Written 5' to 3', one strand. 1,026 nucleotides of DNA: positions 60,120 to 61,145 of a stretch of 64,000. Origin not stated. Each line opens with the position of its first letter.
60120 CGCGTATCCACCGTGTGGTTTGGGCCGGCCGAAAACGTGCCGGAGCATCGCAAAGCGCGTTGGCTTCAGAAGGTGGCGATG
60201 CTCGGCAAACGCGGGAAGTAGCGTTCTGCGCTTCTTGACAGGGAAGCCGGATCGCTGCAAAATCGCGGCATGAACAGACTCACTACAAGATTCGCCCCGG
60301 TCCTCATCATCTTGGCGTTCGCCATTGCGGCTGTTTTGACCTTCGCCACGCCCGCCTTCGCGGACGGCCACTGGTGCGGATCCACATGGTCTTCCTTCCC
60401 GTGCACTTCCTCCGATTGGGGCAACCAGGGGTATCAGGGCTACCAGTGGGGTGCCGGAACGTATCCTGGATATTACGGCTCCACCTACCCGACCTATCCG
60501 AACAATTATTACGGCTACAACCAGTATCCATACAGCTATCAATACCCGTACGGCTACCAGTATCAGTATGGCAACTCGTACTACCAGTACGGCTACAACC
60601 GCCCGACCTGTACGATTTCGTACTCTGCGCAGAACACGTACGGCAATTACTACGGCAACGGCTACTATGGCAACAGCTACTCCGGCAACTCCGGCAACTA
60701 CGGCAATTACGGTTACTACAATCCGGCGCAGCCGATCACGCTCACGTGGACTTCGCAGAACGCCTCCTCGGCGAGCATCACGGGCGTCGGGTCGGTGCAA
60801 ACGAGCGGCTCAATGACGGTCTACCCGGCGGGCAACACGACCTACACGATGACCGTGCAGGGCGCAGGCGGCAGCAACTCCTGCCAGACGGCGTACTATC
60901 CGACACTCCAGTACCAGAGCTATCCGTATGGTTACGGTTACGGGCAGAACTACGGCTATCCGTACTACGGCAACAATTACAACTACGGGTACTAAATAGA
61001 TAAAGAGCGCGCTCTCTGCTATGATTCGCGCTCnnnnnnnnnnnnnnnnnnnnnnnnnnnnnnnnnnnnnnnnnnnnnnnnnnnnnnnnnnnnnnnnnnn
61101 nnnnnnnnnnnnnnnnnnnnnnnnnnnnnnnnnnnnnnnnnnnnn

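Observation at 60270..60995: Second secreted Tyr/Gly/Gln/Asn-rich protein with an embedded Thr/Ser-rich beta segment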

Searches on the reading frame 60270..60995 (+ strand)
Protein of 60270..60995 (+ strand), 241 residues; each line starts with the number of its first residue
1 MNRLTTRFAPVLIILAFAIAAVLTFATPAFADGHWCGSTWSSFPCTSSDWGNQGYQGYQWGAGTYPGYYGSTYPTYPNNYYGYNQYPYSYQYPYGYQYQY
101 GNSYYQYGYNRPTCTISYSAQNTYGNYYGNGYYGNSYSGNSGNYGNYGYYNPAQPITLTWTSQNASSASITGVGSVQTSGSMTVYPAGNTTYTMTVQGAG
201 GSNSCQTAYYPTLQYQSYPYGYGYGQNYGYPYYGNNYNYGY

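Call 4: search_protein_families(library=pfam, proteins=[window:60270-60995:+], max_evalue=1)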
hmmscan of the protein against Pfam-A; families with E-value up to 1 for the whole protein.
window:60270-60995:+ (241 aa): 2 families
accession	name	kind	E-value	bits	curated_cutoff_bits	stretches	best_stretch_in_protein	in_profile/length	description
PF02368.24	Big_2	-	0.043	14.2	22.8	1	154-203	32-75/79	Bacterial Ig-like domain (group 2)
PF24528.1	Ig_ADGRF3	-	0.091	13.4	27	1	157-202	34-80/91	Adhesion G-protein coupled receptor F3-like, Ig-like domain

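Call 5: search_protein_families(library=ncbifam, proteins=[window:60270-60995:+], max_evalue=1)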
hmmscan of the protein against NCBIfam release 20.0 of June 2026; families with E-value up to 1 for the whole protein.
window:60270-60995:+ (241 aa): 0 families

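Call 7: find_homologous_proteins(query=window:60270-60995:+, max_evalue=0.01)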
Query window:60270-60995:+ (241 aa): 11 proteins with E <= 0.01 among 1439 candidates.
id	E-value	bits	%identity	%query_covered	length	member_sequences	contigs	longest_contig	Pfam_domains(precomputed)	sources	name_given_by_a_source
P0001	5.8e-14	70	49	41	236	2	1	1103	-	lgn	-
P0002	5.8e-13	67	32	19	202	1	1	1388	-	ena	-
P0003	2.5e-12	65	38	87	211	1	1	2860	-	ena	-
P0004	4.4e-12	64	41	86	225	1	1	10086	-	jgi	jgi:hypothetical protein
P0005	2.6e-11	61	53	48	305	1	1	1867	-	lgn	-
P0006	1.2e-9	56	31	16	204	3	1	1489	-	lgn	-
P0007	1.9e-8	52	37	15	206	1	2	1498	-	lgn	-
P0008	1.4e-6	46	57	28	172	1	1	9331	-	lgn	-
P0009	6.7e-6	44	32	63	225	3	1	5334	-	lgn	-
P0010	2.7e-5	42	43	40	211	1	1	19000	-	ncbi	-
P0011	5.5e-4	37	56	30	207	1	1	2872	-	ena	-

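Call 12: find_encoding_contigs(protein=P0010, flank=8000, max_places=3)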
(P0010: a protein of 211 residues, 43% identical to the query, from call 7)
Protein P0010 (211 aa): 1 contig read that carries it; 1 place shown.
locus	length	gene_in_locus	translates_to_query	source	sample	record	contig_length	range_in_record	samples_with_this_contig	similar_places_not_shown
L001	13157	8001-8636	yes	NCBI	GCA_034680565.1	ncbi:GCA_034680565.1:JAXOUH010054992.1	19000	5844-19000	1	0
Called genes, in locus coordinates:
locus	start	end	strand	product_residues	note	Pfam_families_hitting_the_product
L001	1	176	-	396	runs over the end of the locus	PF02369:Big_1 (weak)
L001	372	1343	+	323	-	PF01018:GTP1_OBG, PF01926:MMR_HSR1, PF02421:FeoB_N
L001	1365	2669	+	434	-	PF14240:YHYH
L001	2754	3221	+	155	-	PF09397:FtsK_gamma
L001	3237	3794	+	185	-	PF01243:PNPOx_N, PF12900:Pyridox_ox_2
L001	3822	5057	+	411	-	PF07731:Cu-oxidase_2 (faint), PF07732:Cu-oxidase_3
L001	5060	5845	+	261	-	PF23441:SDR (weak), PF00106:adh_short, PF08659:KR, PF13561:adh_short_C2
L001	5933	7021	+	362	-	PF00989:PAS, PF13426:PAS_9, PF08447:PAS_3 (faint), PF00512:HisKA (weak), PF02518:HATPase_c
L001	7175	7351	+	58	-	-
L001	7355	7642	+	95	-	-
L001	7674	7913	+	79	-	-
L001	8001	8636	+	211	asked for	-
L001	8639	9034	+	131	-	-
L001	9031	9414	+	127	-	PF07883:Cupin_2, PF02311:AraC_binding (weak)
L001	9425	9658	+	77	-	PF14242:DUF4342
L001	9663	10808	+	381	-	PF26514:DUF8173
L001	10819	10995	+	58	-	-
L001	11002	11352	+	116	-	-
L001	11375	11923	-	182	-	-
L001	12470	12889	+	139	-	-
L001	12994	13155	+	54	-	?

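Call 13: find_encoding_contigs(protein=P0004, flank=8000, max_places=3)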
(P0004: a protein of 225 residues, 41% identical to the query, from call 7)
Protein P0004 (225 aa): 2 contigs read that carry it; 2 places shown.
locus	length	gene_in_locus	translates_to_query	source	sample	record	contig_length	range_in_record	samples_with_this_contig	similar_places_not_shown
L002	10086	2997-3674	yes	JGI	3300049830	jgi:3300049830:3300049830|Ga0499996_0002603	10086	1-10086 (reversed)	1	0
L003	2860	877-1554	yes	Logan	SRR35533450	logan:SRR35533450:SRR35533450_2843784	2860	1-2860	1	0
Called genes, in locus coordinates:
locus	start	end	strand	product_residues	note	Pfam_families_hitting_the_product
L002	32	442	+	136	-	PF00856:SET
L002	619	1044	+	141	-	PF00903:Glyoxalase, PF06983:3-dmu-9_3-mt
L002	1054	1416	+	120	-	PF09966:DUF2200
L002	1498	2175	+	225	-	-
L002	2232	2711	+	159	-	-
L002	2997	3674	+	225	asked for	-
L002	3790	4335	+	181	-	PF02643:DUF192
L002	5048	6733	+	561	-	PF03023:MurJ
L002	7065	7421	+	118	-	-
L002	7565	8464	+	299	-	PF03462:PCRF, PF00472:RF-1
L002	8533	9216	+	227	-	PF00005:ABC_tran, PF13304:AAA_21 (weak)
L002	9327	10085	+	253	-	?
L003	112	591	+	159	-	-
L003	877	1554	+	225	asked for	-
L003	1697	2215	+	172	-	PF02643:DUF192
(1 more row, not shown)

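Call 14: find_encoding_contigs(protein=window:60270-60995:+, flank=3000, max_places=3)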
Protein window:60270-60995:+ (241 aa): no gene with exactly this product is on record in the collection.

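Call 17: predict_structure(alignment_id=A1)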
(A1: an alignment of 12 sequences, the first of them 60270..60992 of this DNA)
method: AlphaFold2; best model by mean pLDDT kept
length: 241 residues; sequences in the alignment: 12
mean_pLDDT: 62.6   pTM: 0.42
mean pLDDT of the five models: 62.6, 62.2, 61.7, 59.8, 59.6
residues with pLDDT >= 90: 61; 70-90: 35; 50-70: 40; < 50: 105
segments of 3 or more residues with pLDDT < 50: 1-3, 49-105, 125-145, 220-241
pLDDT, mean of each block of 10 residues (from residue 1): 55 81 65 66 62 36 35 34 34 41 59 94 50 40 49 85 97 97 93 97 95 63 40 36 33
secondary structure, 60 per line:
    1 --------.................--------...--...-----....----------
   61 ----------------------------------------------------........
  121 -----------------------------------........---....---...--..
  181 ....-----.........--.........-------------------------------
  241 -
elements in order: H9-25 E34-36 E39-41 H47-50 E113-120 E156-163 E167-170 E174-176 E179-184 E190-198 E201-209

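Call 19: fold_search(model_id=the predicted structure, library=pdb)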
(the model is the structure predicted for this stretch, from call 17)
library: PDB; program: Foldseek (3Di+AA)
matches with E <= 10: 875; with E <= 0.001: 0
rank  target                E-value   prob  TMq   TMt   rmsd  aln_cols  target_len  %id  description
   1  8cka_A                1.6e-02  0.99  0.20  0.10   5.2        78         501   26  Deinococcus radidurans HPI S-layer (released 2023-04-19)
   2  1l0q_A                3.1e-02  0.99  0.22  0.15   4.8        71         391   20  Tandem YVTN beta-propeller and PKD domains from an archaeal surface layer protein (released 2002-11-06)
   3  6imm_N                5.6e-02  0.63  0.18  0.12   9.0       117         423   13  Cryo-EM structure of an alphavirus, Sindbis virus (released 2019-03-13)
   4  7uwu_B                6.3e-02  0.92  0.19  0.08   4.2        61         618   24  Starch adherence system protein 6 (Sas6) (released 2023-06-14)
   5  3tp4_B                7.9e-02  0.97  0.20  0.11   5.2        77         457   17  Crystal Structure of engineered protein at the resolution 1.98A, Northeast Structural Genomics Consortium Target OR128 (released 2011-10-05)
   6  2nnc_B                1.1e-01  0.99  0.20  0.40   4.1        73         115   11  Structure of the sulfur carrier protein SoxY from Chlorobium limicola f thiosulfatophilum (released 2007-03-13)
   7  4fqp_A                1.1e-01  0.95  0.22  0.17  11.0       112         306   19  Crystal structure of human Nectin-like 5 full ectodomain (D1-D3) (released 2012-08-22)
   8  3j9f_9                1.2e-01  0.84  0.20  0.45  10.5       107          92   17  Poliovirus complexed with soluble, deglycosylated poliovirus receptor (Pvr) at 4 degrees C (released 2015-02-11)
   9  2cqv_MODEL_1_A        1.2e-01  0.80  0.18  0.35   6.8        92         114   15  Solution structure of the eighth Ig-like domain of human myosin light chain kinase (released 2005-11-20)
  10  4x9f_A                1.3e-01  0.93  0.19  0.12   4.2        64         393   14  Crystal structure of Dscam1 isoform 6.9, N-terminal four Ig domains (released 2015-12-16)
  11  2kzw_MODEL_1_A        1.3e-01  0.75  0.24  0.37  45.6       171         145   15  Solution NMR Structure of Q8PSA4 from Methanosarcina mazei, Northeast Structural Genomics Consortium Target Ma (released 2010-08-25)
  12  2nnc_A                1.3e-01  0.96  0.20  0.41   3.7        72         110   17  Structure of the sulfur carrier protein SoxY from Chlorobium limicola f thiosulfatophilum (released 2007-03-13)
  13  4z7w_A                1.3e-01  0.75  0.22  0.28   4.9       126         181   15  T316 complex (released 2015-06-03)
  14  8aho_A                1.3e-01  0.38  0.14  0.10   6.2        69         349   14  Crystal structure of the transpeptidase LdtMt2 from Mycobacterium tuberculosis in complex with cyanamide analogue 31 (released 2023-08-02)
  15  6arq_D                1.4e-01  0.84  0.21  0.18   8.2       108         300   17  Crystal structure of CD96 (D1) bound to CD155/necl-5 (D1-3) (released 2018-11-21)
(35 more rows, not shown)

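Call 21: find_related_loci(query=A1, collection=genome_contigs, flank=8000)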
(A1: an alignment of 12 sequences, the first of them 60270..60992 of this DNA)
Query A1 (241 aa) in genome_contigs; peptide patterns used: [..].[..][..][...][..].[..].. (x = any residue, [..] = any of these).
220 stretches matched a pattern; 34 encode a relative of the query (tblastn E <= 1e-3); 33 distinct loci.
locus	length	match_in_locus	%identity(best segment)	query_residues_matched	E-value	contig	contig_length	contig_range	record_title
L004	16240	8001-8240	50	106-207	3e-16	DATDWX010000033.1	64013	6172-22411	MAG TPA_asm: Candidatus Paceibacterota bacterium isolate SMAG_U8123 k141_2002117, whole genome shotgun sequence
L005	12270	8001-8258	54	138-220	9e-15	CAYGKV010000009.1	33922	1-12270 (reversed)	MAG TPA_asm: uncultured Candidatus Saccharibacteria bacterium isolate ERP113451_co5_294 genome assembly, contig: NODE_62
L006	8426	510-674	67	153-206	2e-14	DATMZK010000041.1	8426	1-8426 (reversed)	MAG TPA_asm: Candidatus Paceibacterota bacterium isolate SMAG_U13172 k141_349426, whole genome shotgun sequence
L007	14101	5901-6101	59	140-206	2e-13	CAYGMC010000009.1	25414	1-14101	MAG TPA_asm: uncultured Candidatus Saccharibacteria bacterium isolate ERP113451_co5_162 genome assembly, contig: NODE_98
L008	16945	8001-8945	60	151-219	4e-13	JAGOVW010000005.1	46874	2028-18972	MAG: Candidatus Paceibacterota bacterium isolate Gw_Eff_bin_92 Gw_Eff_1206_length_46874_cov_7.186344, whole genome shotg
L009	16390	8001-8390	66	157-205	5e-13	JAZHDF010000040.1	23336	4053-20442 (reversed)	MAG: Candidatus Moraniibacteriota bacterium isolate Bin13Zod NODE_228_length_23336_cov_17.471286, whole genome shotgun s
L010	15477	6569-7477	59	154-214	5e-13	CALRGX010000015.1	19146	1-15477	MAG: Parcubacteria group bacterium isolate TrH-25oct19-144 genome assembly, contig: TrH-25oct19-C5442, whole genome shot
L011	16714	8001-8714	57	112-210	4e-11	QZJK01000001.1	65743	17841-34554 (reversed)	MAG: Candidatus Parcubacteria bacterium isolate SURF_41 Ga0104751_1000520, whole genome shotgun sequence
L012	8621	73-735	48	110-241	3e-11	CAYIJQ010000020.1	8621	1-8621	MAG TPA_asm: uncultured Candidatus Saccharibacteria bacterium isolate ERP119705_co24_1052 genome assembly, contig: NODE_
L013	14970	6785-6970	58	150-210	6e-13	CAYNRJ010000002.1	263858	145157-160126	MAG TPA_asm: uncultured Candidatus Saccharibacteria bacterium isolate SRP292972_co1_88 genome assembly, contig: NODE_59_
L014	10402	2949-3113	55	157-210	1e-10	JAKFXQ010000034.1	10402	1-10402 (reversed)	MAG: Patescibacteria group bacterium isolate ND3_Bin_31 ND3_0001379, whole genome shotgun sequence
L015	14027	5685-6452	47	144-210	2e-10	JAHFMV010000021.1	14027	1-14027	MAG: Candidatus Kaiserbacteria bacterium isolate nzgw465 NODE_6431_length_14028_cov_5.493780, whole genome shotgun seque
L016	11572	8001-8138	59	157-201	2e-9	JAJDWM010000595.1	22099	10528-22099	MAG: Bryobacterales bacterium isolate jk18x25bins.29 k141_116473, whole genome shotgun sequence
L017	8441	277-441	51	148-201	2e-9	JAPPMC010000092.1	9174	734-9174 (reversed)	MAG: Bryobacterales bacterium isolate RHO3_bin_37 NODE_8970_length_9174_cov_29.571664, whole genome shotgun sequence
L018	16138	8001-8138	59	157-201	2e-9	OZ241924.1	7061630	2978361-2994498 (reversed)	MAG: Bryobacterales bacterium isolate ec3cd7dd-fe08-42ca-8104-b6e80085a40d genome assembly, chromosome: 1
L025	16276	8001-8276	45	146-227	8e-8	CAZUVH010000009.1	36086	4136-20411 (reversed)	MAG TPA_asm: uncultured Candidatus Saccharibacteria bacterium isolate SRP287051_co2_176 genome assembly, contig: NODE_25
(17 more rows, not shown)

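Call 28: search_protein_families(library=pfam, proteins=[L025:7257-8552:+, L012:1-1098:+, L011:7896-9038:+, L005:7218-8588:+], max_evalue=0.1)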
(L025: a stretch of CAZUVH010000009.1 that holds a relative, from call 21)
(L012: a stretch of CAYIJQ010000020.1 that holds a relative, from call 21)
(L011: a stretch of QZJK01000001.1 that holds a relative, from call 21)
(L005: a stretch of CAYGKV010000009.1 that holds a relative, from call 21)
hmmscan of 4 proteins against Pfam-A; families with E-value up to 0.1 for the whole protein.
L025:7257-8552:+ (432 aa): 0 families

L012:1-1098:+ (366 aa): 2 families
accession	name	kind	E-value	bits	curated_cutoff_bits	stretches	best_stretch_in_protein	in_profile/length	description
PF24066.1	Hisat_C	-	0.056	13.8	27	0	191-244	50-100/124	Histidine N-acetyltransferase, C-terminal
PF10956.13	DUF2756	-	0.066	14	21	1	76-103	59-86/105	Protein of unknown function (DUF2756)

L011:7896-9038:+ (381 aa): 1 family
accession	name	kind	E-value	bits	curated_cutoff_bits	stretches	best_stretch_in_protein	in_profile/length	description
PF06832.18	BiPBP_C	-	0.083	13.2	26.8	0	225-268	40-87/90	Penicillin-Binding Protein C-terminus Family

L005:7218-8588:+ (457 aa): 0 families

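Call 29: search_protein_families(library=ncbifam, proteins=[L025:7257-8552:+, L012:1-1098:+, L011:7896-9038:+, L005:7218-8588:+], max_evalue=0.1)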
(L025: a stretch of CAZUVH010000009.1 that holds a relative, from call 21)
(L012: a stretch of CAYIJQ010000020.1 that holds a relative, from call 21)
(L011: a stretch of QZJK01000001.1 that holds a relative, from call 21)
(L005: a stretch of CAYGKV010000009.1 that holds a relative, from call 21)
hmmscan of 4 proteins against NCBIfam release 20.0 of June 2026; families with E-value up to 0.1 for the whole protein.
L025:7257-8552:+ (432 aa): 0 families

L012:1-1098:+ (366 aa): 0 families

L011:7896-9038:+ (381 aa): 1 family
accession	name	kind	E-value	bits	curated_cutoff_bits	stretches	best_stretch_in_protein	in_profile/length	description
TIGR04183.1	Por_Secre_tail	domain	0.0054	16.7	23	0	165-188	10-32/72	T9SS type A sorting domain-containing protein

L005:7218-8588:+ (457 aa): 0 families

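Call 34: search_protein_representatives(alignment_id=A1)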
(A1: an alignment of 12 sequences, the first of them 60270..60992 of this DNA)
Query: 12 sequences, 213 profile positions. Proteins with E-value up to 0.001 (for the whole library): 7513; up to 1e-10: 2595; up to 1e-30: 468. The best 150 are listed.
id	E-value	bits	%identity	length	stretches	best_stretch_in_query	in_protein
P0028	0.0e+00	1057.8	-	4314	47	97-174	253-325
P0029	2.7e-179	609.1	-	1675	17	100-179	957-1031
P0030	1.8e-140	482.3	-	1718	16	122-177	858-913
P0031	8.8e-137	470.2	-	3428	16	120-193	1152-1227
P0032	2.2e-134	462.4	-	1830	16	119-172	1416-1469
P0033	1.4e-121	420.5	-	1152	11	99-177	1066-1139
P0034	1.5e-120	417.1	-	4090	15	121-178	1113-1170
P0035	9.9e-113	391.6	-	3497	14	96-184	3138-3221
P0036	3.5e-109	380.0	-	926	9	99-181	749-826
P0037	2.7e-108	377.1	-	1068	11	99-183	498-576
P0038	4.1e-108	376.5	-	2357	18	121-172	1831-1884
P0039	2.3e-107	374.0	-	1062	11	99-178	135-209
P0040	1.1e-106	371.8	-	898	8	100-181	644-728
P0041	4.4e-106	369.9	-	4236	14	121-176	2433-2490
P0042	8.4e-103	359.1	-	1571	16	105-178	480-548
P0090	2.9e-66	239.7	-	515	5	98-184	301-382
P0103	3.6e-62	226.4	-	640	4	31-180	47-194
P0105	6.3e-62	225.6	-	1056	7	49-191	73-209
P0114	9.4e-60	218.5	-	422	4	100-179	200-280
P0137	4.7e-56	206.4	-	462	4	98-177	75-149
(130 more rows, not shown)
